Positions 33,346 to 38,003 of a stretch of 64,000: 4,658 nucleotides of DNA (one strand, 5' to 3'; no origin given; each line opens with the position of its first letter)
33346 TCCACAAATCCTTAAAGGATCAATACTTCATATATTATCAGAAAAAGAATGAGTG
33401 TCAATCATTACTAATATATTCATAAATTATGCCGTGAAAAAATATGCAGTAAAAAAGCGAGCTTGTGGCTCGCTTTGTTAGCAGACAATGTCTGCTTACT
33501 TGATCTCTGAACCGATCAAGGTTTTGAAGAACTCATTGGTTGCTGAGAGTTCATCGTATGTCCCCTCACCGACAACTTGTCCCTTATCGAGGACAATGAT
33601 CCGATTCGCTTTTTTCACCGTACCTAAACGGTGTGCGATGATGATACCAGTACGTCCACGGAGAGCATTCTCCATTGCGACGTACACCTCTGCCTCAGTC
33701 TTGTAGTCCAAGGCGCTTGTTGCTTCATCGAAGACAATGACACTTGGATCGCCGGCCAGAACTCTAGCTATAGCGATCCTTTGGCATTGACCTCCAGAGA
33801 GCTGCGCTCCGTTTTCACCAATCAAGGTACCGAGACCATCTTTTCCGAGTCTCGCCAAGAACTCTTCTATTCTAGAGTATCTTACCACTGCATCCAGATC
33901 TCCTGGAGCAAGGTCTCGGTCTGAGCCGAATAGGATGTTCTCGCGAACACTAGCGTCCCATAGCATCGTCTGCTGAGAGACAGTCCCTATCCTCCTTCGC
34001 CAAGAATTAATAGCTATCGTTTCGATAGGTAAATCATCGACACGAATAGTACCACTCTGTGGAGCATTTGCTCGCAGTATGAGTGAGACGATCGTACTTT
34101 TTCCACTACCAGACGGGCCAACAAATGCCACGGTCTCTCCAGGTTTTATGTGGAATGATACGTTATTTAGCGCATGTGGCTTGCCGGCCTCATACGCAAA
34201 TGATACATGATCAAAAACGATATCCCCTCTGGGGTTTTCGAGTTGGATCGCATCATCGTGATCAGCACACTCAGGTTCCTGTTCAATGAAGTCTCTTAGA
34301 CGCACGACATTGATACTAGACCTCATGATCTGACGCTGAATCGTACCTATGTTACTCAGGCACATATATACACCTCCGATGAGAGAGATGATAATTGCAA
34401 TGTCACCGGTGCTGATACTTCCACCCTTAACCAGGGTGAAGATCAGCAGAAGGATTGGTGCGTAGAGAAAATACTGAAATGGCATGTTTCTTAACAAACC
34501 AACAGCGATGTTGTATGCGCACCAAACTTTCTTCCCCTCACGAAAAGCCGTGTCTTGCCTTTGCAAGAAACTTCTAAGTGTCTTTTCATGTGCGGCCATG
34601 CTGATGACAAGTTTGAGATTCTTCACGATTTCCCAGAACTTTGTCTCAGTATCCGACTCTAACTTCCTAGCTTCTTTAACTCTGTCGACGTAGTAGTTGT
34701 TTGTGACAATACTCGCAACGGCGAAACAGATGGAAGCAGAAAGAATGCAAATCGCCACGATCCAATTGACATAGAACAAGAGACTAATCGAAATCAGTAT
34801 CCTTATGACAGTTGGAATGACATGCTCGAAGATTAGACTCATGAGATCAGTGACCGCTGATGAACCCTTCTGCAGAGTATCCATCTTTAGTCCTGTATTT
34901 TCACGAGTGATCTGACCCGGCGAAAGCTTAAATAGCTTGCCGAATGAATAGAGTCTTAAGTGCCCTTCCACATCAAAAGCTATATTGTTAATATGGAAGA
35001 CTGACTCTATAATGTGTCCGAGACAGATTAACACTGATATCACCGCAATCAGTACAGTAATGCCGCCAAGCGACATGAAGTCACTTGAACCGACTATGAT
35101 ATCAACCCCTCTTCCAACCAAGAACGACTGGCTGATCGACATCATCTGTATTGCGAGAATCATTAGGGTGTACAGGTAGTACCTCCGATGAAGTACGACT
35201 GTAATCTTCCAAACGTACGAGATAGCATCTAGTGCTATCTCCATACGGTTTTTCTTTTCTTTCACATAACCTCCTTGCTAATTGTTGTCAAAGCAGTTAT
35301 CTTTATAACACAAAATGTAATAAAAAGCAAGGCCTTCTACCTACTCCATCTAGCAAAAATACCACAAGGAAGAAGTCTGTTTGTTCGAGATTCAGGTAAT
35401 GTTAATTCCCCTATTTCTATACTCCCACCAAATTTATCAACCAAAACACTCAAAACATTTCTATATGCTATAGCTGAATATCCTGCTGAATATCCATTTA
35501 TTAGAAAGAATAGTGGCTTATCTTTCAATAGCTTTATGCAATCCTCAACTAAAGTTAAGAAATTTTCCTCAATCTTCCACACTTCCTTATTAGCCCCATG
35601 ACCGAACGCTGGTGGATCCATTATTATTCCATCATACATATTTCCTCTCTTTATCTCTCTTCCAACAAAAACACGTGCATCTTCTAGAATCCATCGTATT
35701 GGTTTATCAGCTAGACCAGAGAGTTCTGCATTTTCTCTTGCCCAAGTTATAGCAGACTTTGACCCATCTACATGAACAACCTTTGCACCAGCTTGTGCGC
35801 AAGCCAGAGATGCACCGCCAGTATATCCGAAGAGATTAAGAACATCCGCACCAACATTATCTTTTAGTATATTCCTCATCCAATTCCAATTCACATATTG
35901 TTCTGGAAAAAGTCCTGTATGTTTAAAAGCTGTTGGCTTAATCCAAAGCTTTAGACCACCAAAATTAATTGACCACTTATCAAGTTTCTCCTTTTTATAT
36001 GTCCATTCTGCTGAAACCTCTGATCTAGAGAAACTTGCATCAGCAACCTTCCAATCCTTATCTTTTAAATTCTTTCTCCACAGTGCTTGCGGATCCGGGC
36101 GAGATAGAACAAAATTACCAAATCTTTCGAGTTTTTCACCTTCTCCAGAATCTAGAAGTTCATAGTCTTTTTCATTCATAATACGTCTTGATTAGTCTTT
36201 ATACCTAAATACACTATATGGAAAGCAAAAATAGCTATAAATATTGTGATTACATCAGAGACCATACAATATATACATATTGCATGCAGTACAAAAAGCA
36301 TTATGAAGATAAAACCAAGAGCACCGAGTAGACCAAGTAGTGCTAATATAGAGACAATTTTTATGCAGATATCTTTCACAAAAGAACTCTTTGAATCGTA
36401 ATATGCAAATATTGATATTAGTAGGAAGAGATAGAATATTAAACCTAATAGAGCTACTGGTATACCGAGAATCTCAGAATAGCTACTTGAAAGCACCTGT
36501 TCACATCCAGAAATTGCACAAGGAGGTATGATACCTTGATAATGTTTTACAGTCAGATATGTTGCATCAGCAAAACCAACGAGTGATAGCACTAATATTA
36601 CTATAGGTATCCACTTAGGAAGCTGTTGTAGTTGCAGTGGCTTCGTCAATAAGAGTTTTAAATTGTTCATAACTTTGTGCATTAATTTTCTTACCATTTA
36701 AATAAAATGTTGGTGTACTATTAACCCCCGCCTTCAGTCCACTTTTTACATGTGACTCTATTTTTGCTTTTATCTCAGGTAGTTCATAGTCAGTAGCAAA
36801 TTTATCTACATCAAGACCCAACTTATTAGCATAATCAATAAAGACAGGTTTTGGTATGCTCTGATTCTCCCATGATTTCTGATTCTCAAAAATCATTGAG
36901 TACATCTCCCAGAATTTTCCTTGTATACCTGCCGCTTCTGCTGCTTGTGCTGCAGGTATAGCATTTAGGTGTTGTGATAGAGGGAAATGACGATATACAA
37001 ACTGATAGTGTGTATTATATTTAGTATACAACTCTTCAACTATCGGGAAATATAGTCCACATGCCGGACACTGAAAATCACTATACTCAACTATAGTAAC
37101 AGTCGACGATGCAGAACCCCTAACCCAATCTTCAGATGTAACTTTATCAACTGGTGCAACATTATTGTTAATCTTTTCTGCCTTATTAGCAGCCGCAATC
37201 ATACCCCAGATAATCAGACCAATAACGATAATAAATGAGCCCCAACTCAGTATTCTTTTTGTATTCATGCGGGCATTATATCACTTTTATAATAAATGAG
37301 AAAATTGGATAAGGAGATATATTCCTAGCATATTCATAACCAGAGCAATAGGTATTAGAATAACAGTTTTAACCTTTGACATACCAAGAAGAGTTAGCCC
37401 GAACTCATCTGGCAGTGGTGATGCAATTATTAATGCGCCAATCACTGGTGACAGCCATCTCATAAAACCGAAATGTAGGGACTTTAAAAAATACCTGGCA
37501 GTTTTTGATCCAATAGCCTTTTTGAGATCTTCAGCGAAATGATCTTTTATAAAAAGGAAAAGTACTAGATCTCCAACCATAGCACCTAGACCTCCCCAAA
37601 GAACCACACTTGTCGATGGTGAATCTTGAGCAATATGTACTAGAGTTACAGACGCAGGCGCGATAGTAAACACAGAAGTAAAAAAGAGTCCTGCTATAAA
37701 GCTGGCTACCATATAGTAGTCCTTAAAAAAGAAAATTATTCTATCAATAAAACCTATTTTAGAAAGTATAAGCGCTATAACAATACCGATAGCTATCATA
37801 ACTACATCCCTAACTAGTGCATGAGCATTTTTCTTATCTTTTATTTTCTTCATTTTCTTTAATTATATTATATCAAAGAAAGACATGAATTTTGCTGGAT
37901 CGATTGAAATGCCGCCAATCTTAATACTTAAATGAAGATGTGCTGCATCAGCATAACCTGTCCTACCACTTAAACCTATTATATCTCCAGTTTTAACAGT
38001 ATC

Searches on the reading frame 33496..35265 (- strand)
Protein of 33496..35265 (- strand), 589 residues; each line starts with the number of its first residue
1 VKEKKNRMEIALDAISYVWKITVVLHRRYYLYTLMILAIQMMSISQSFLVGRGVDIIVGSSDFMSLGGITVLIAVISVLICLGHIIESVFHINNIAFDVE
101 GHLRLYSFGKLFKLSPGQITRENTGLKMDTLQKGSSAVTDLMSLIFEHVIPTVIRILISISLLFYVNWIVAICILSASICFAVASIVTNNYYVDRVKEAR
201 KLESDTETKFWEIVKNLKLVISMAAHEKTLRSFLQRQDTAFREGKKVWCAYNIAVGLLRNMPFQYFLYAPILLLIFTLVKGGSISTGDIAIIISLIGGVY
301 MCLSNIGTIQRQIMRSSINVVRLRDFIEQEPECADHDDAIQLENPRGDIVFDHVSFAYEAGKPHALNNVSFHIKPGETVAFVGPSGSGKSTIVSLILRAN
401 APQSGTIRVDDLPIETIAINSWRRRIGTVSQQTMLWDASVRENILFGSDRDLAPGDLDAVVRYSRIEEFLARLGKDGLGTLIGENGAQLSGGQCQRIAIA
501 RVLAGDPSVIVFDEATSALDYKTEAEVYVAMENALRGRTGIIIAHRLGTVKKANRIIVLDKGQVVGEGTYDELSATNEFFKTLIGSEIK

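Call 71: search_protein_families(library=pfam, proteins=[window:33496-35265:-], max_evalue=0.001)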
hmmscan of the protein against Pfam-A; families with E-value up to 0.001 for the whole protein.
window:33496-35265:- (589 aa): 4 families
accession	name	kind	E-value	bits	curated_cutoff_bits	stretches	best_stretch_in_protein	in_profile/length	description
PF00005.33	ABC_tran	-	6.6e-34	117.9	25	1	366-517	1-137/137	ABC transporter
PF00664.28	ABC_membrane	-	9.1e-20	71.9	28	1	31-298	3-269/274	ABC transporter transmembrane region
PF02463.25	SMC_N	-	5.4e-06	26.4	40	0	488-559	136-211/220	RecF/RecN/SMC N terminal domain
PF13555.12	AAA_29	-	0.00023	21.3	27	1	366-393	12-39/61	P-loop containing region of AAA domain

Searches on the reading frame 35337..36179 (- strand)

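Call 36: search_protein_families(library=pfam, proteins=[window:35337-36179:-], max_evalue=1)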
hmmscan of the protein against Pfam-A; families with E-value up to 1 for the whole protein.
window:35337-36179:- (280 aa): 8 families
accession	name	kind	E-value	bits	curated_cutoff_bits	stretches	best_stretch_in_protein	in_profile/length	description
PF10672.15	Methyltrans_SAM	-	6.6e-15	55.5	27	1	54-196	72-210/286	S-adenosylmethionine-dependent methyltransferase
PF03602.21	Cons_hypoth95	-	1.2e-05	25.5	24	1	103-203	34-136/182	Conserved hypothetical protein 95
PF09445.16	Methyltransf_15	-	0.00042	20.4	22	1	113-195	4-85/165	RNA cap guanine-N2 methyltransferase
PF13649.12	Methyltransf_25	-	0.0034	18.5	27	1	120-171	8-58/97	Methyltransferase domain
PF05175.20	MTS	-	0.012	15.7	23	1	122-206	46-121/170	Methyltransferase small domain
PF08241.18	Methyltransf_11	-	0.021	15.9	21.2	1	120-168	7-51/95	Methyltransferase domain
PF05958.17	tRNA_U5-meth_tr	-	0.028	13.9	23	1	99-154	192-246/357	tRNA (Uracil-5-)-methyltransferase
PF01170.24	UPF0020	-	0.094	12.8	22.3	1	131-212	76-153/197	RMKL-like, methyltransferase domain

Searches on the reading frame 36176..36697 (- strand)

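Call 36: search_protein_families(library=pfam, proteins=[window:36176-36697:-], max_evalue=1)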
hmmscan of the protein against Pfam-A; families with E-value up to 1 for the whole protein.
window:36176-36697:- (173 aa): 2 families
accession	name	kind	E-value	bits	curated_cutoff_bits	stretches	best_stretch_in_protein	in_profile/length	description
PF07884.19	VKOR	-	4.6e-24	85.5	27.5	1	33-158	2-133/134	Vitamin K epoxide reductase family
PF07895.16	DUF1673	-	0.84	10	30.4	0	40-162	63-171/204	Protein of unknown function (DUF1673)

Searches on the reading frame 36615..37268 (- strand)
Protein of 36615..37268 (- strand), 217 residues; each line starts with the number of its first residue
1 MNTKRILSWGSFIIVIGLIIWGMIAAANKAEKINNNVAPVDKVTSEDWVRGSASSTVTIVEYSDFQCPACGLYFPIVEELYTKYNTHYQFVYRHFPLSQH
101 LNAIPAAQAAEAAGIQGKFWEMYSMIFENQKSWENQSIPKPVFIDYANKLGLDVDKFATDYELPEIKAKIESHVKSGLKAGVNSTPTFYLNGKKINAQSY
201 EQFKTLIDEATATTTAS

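Call 36: search_protein_families(library=pfam, proteins=[window:36615-37268:-], max_evalue=1)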
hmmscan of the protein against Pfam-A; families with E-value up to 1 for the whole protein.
window:36615-37268:- (217 aa): 9 families
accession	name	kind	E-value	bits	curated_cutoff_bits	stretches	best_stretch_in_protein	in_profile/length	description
PF13462.12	Thioredoxin_4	-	6.6e-29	101.6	23.2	1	46-209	4-165/165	Thioredoxin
PF01323.26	DSBA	-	8.1e-17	62.1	25.6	1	58-207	1-190/191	DSBA-like thioredoxin domain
PF13743.12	Thioredoxin_5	-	0.0018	18.4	27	1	109-191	80-164/186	Thioredoxin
PF13098.12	Thioredoxin_2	-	0.012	16.4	27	1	62-194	12-85/104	Thioredoxin-like domain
PF16668.10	JLPA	-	0.055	13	27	1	53-137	28-111/352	Adhesin from Campylobacter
PF00085.26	Thioredoxin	-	0.077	13.4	23.5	0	53-90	15-53/103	Thioredoxin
PF11228.13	DUF3027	-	0.14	12.5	25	1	44-84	125-165/193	Protein of unknown function (DUF3027)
PF13192.12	Thioredoxin_3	-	0.22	12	24.8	0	172-193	37-58/76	Thioredoxin domain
PF03966.22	Trm112p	-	0.23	11.9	22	1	66-78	27-39/40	Trm112p-like protein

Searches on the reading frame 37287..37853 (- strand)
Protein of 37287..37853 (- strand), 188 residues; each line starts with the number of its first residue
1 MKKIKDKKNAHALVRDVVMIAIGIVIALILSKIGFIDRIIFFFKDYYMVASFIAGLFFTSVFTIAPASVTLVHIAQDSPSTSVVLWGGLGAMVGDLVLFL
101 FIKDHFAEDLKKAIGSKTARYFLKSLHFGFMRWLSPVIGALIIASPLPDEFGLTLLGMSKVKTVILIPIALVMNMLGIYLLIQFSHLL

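Call 36: search_protein_families(library=pfam, proteins=[window:37287-37853:-], max_evalue=1)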
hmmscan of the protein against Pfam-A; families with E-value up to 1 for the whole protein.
window:37287-37853:- (188 aa): 2 families
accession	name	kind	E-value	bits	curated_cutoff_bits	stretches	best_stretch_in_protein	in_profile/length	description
PF01529.25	DHHC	-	0.033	14.7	28.7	1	104-183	33-116/133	DHHC palmitoyltransferase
PF15724.10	TMEM119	-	0.8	10.2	27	0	34-70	58-94/252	TMEM119 family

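Call 55: search_protein_families(library=pfam, alignment_id=A3, max_evalue=10)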
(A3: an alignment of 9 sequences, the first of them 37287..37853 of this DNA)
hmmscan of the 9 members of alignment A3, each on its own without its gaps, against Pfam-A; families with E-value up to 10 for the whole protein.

A. member 1, window:37287-37853:- (188 aa): 2 families
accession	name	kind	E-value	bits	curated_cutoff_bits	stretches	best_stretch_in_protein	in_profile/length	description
PF01529.25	DHHC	-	0.033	14.7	28.7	1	104-183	33-116/133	DHHC palmitoyltransferase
PF15724.10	TMEM119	-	0.8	10.2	27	1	34-70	58-94/252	TMEM119 family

B. families by the number of members that match (of 9 scanned): 6 families
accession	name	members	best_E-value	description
PF01529.25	DHHC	2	0.033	DHHC palmitoyltransferase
PF15724.10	TMEM119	2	0.18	TMEM119 family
PF08370.16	PDR_assoc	1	0.13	Plant PDR ABC transporter associated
PF19411.4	Clink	1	0.18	Cell cycle link protein Clink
PF09335.16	VTT_dom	1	0.26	VTT domain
PF20664.2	DUF6814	1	8.3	Family of unknown function (DUF6814)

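Call 62: predict_structure(protein=window:37287-37853:-)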
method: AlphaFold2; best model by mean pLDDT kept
length: 188 residues; sequences in the alignment: 1
mean_pLDDT: 60.6   pTM: 0.39
mean pLDDT of the five models: 60.6, 55.7, 51.5, 49.5, 41.0
residues with pLDDT >= 90: 0; 70-90: 65; 50-70: 62; < 50: 61
segments of 3 or more residues with pLDDT < 50: 38-45, 47-52, 57-79, 146-148, 151-158, 184-188
pLDDT, mean of each block of 10 residues (from residue 1): 63 74 75 57 45 48 42 46 60 77 81 82 78 66 53 47 51 56 48
secondary structure, 60 per line:
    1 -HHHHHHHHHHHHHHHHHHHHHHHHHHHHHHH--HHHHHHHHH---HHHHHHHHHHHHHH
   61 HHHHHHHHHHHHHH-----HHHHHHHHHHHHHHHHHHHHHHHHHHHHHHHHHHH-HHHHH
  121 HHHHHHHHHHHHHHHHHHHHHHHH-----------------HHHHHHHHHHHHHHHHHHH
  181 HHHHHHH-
elements in order: H2-32 H35-43 H47-74 H80-114 H116-144 H162-187
